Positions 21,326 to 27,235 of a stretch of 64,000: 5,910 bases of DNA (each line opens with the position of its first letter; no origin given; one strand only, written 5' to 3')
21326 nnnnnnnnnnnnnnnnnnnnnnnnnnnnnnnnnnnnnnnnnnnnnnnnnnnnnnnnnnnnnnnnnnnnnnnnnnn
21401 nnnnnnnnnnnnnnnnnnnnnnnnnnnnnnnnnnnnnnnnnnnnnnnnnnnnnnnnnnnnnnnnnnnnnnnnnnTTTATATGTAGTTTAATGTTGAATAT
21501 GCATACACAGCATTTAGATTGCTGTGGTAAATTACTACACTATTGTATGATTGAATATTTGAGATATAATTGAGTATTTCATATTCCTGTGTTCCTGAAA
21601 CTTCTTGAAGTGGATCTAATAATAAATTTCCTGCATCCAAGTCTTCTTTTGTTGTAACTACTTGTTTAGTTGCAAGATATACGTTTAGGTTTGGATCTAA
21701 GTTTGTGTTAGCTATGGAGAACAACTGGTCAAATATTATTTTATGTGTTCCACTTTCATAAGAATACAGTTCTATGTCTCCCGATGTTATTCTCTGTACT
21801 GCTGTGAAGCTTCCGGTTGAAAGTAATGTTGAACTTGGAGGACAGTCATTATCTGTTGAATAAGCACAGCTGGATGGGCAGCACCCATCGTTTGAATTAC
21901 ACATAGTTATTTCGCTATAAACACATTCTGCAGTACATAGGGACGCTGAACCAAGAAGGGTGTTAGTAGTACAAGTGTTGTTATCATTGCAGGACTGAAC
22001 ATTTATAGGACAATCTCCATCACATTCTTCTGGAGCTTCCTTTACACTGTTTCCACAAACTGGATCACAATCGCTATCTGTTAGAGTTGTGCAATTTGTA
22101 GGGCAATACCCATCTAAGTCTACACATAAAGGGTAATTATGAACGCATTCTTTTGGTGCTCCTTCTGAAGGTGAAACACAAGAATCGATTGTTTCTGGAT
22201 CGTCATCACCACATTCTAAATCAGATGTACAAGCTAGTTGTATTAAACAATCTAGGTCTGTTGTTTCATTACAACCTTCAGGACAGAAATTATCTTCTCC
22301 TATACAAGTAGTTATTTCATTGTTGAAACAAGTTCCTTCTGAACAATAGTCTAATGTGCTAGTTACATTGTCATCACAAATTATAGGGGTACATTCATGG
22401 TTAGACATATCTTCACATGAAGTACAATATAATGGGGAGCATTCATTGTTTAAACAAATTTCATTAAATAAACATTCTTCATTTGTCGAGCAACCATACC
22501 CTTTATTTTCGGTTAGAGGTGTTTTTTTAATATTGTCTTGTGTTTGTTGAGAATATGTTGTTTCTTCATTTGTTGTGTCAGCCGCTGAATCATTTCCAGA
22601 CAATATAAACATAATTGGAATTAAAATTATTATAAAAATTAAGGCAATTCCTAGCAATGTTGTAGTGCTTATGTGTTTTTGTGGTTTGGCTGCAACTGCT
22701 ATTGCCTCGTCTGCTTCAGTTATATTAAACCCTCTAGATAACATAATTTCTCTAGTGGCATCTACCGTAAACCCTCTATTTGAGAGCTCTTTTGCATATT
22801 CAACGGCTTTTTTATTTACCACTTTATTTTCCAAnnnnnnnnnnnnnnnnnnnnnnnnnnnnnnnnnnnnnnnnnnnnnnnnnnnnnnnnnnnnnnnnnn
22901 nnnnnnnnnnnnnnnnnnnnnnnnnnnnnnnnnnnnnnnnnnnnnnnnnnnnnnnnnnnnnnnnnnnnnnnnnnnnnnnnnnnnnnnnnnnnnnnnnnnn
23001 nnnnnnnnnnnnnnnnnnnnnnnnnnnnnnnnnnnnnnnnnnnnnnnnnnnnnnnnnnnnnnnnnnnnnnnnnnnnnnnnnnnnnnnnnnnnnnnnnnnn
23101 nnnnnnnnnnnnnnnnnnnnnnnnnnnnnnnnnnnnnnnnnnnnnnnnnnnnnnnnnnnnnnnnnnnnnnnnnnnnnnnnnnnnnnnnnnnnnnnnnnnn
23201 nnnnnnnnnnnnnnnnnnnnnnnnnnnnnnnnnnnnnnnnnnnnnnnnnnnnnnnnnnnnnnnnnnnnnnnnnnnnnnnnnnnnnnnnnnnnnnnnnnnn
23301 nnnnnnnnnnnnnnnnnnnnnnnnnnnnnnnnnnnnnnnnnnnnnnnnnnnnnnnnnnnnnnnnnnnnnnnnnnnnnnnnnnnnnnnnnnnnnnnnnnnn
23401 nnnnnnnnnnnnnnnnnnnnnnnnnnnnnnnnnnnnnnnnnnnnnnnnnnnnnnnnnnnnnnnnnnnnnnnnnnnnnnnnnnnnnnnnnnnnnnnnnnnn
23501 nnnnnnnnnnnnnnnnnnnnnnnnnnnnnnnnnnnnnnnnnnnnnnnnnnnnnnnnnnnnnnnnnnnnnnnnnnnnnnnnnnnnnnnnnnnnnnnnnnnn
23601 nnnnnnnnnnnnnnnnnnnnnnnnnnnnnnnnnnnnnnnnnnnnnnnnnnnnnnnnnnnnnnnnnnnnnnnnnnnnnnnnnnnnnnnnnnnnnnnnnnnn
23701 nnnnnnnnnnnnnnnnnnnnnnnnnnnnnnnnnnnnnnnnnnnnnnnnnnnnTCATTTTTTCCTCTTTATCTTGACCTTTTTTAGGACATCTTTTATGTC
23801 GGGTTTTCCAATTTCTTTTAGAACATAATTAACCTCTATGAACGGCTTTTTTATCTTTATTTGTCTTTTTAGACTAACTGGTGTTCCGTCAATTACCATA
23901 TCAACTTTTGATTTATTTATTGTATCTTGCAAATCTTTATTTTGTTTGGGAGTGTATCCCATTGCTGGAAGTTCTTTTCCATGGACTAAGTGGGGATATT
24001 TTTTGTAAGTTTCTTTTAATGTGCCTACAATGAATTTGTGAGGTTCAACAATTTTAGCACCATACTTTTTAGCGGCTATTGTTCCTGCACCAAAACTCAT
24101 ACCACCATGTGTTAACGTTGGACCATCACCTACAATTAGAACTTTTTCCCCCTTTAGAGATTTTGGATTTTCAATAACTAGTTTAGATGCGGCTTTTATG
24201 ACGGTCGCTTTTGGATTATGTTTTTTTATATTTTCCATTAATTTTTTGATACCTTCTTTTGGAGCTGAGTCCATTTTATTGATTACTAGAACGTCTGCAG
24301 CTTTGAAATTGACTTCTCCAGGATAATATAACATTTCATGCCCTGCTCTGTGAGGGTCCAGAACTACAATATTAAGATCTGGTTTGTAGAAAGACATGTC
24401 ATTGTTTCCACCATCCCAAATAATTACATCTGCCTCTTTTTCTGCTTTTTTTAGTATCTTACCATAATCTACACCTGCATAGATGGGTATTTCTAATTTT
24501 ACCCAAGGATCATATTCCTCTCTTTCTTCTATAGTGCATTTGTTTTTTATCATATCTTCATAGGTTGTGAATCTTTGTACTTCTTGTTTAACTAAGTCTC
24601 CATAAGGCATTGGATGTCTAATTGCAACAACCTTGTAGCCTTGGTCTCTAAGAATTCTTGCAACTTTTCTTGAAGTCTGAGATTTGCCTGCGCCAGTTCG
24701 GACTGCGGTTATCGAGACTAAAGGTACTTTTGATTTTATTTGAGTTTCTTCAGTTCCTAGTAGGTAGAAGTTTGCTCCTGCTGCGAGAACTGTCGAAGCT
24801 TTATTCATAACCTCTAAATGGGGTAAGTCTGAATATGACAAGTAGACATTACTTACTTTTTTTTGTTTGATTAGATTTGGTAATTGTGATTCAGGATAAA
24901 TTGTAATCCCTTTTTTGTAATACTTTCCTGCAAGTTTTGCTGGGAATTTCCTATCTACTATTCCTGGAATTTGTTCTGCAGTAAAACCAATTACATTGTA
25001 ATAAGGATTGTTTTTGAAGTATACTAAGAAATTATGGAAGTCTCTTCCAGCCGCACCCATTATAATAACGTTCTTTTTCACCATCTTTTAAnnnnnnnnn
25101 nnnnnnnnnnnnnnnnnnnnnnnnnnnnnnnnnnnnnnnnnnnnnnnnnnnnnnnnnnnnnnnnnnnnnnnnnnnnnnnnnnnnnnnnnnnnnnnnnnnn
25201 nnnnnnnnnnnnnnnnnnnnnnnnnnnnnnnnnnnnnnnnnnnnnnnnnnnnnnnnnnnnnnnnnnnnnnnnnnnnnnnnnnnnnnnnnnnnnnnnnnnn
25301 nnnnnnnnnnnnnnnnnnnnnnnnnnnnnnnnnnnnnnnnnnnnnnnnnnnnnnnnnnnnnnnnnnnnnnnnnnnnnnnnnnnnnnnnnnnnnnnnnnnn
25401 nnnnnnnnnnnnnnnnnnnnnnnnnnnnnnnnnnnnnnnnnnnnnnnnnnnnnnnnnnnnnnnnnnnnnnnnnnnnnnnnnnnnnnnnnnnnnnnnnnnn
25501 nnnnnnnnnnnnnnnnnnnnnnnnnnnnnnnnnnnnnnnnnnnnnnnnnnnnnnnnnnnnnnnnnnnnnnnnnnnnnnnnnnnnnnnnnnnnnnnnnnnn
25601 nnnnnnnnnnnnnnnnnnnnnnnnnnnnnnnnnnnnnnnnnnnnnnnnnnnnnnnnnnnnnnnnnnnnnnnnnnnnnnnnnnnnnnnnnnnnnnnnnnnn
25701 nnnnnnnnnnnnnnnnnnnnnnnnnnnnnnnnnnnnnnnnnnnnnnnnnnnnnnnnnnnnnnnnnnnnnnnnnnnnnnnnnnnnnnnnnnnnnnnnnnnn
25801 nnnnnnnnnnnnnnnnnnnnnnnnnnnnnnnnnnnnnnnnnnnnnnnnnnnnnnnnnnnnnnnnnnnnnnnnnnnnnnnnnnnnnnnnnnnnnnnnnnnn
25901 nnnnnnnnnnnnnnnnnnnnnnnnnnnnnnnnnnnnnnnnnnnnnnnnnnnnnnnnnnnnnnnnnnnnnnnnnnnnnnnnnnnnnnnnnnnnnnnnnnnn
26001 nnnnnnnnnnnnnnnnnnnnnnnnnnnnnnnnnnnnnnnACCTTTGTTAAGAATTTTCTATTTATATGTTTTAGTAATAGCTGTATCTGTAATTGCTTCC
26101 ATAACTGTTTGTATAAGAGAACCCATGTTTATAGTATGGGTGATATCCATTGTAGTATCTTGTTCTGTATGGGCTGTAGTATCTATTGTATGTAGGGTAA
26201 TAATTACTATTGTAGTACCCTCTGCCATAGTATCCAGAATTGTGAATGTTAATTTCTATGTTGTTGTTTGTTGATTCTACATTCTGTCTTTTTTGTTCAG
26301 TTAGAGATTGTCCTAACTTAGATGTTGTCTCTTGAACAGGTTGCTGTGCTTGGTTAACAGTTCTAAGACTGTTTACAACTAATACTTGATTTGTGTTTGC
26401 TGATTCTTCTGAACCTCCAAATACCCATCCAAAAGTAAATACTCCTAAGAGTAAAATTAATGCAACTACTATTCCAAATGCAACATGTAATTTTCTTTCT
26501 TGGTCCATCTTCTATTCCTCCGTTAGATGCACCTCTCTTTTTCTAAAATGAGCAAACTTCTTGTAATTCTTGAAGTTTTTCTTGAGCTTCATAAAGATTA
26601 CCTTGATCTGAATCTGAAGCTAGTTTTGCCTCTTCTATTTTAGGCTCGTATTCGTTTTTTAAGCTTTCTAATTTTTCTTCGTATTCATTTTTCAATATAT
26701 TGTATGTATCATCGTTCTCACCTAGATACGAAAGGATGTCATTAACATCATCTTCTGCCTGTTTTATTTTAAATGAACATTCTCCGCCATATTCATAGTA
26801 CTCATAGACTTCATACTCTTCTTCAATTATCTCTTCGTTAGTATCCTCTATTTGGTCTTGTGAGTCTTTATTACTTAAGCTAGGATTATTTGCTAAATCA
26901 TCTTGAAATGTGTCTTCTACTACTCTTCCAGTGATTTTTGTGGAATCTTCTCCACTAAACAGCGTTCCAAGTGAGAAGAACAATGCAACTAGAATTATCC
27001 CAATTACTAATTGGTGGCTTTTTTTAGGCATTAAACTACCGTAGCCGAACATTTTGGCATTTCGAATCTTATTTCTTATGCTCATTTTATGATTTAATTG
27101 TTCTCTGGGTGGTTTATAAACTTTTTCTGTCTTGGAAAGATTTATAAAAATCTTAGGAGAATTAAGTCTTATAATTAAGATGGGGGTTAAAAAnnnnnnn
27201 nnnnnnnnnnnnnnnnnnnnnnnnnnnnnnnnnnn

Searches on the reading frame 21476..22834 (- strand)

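Call 12: search_protein_families(library=pfam, proteins=[window:21476-22834:-], max_evalue=0.01)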
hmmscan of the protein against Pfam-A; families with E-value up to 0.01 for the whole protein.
window:21476-22834:- (452 aa): 1 family
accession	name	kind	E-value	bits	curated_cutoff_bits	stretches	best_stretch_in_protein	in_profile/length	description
PF10517.14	DM13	-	8.6e-06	26.8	25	1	343-445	2-101/105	Electron transfer DM13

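Call 47: search_protein_families(library=ncbifam, proteins=[window:21476-22834:-], max_evalue=0.05)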
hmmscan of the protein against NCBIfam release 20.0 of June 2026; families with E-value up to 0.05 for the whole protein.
window:21476-22834:- (452 aa): 2 families
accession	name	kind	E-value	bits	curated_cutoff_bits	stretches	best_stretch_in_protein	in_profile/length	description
NF042931.1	SAG1386_EF1546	equivalog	0.0075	16.4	80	1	54-102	25-75/158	SAG1386/EF1546 family surface-associated protein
NF047948.1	male_kill_WMK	equivalog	0.039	13.4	300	0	348-420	184-250/300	WO male-killing family protein Wmk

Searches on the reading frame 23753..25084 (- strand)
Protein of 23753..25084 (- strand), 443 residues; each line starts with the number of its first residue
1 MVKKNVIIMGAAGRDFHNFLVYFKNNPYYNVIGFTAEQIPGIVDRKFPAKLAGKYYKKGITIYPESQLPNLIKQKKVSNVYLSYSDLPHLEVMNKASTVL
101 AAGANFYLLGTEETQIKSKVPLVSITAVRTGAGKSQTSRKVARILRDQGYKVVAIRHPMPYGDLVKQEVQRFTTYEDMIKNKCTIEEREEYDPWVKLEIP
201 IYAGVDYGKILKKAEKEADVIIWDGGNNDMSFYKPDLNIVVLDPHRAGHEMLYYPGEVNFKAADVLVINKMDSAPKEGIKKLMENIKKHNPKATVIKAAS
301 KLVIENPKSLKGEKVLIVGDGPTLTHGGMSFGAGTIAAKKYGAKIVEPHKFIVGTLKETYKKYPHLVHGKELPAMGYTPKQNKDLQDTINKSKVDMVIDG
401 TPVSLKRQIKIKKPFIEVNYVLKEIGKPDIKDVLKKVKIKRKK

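Call 12: search_protein_families(library=pfam, proteins=[window:23753-25084:-], max_evalue=0.01)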
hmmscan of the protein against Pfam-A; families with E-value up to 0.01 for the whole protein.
window:23753-25084:- (443 aa): 3 families
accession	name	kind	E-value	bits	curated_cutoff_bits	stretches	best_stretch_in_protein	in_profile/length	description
PF02492.25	cobW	-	3.4e-05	24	20.7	1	232-296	112-179/180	CobW/HypB/UreG, nucleotide-binding domain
PF02606.20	LpxK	-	0.00092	18.8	27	0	114-278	29-194/328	Tetraacyldisaccharide-1-P 4'-kinase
PF01656.29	CbiA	-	0.004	17.5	25.4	0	124-155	2-33/125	CobQ/CobB/MinD/ParA nucleotide binding domain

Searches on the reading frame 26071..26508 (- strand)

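Call 12: search_protein_families(library=pfam, proteins=[window:26071-26508:-], max_evalue=0.01)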
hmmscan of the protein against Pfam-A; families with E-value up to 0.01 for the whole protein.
window:26071-26508:- (145 aa): 0 families

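Call 47: search_protein_families(library=ncbifam, proteins=[window:26071-26508:-], max_evalue=0.05)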
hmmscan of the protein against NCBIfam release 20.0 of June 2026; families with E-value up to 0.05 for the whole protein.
window:26071-26508:- (145 aa): 1 family
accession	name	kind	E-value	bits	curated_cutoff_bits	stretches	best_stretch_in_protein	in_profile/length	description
TIGR02956.1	TMAO_torS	equivalog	0.0023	16.1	676.5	1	5-79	4-80/967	TMAO reductase system sensor histidine kinase/response regulator TorS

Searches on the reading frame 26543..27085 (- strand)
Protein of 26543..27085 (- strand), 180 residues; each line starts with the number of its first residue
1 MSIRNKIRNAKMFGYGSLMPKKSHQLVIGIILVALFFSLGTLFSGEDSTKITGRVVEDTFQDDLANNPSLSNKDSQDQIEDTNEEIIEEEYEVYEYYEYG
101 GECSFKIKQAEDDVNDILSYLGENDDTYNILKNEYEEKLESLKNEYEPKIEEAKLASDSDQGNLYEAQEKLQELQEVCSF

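Call 12: search_protein_families(library=pfam, proteins=[window:26543-27085:-], max_evalue=0.01)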
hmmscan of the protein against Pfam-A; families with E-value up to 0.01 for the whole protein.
window:26543-27085:- (180 aa): 2 families
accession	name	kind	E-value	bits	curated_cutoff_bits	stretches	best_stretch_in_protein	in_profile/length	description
PF13476.12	AAA_23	-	0.00061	20.9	27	1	64-176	90-191/201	AAA domain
PF12698.13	ABC2_membrane_3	-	0.006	16.2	31.6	1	25-137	7-122/347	ABC-2 family transporter protein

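Call 47: search_protein_families(library=ncbifam, proteins=[window:26543-27085:-], max_evalue=0.05)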
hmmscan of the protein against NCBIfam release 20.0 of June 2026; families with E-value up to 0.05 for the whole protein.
window:26543-27085:- (180 aa): 0 families
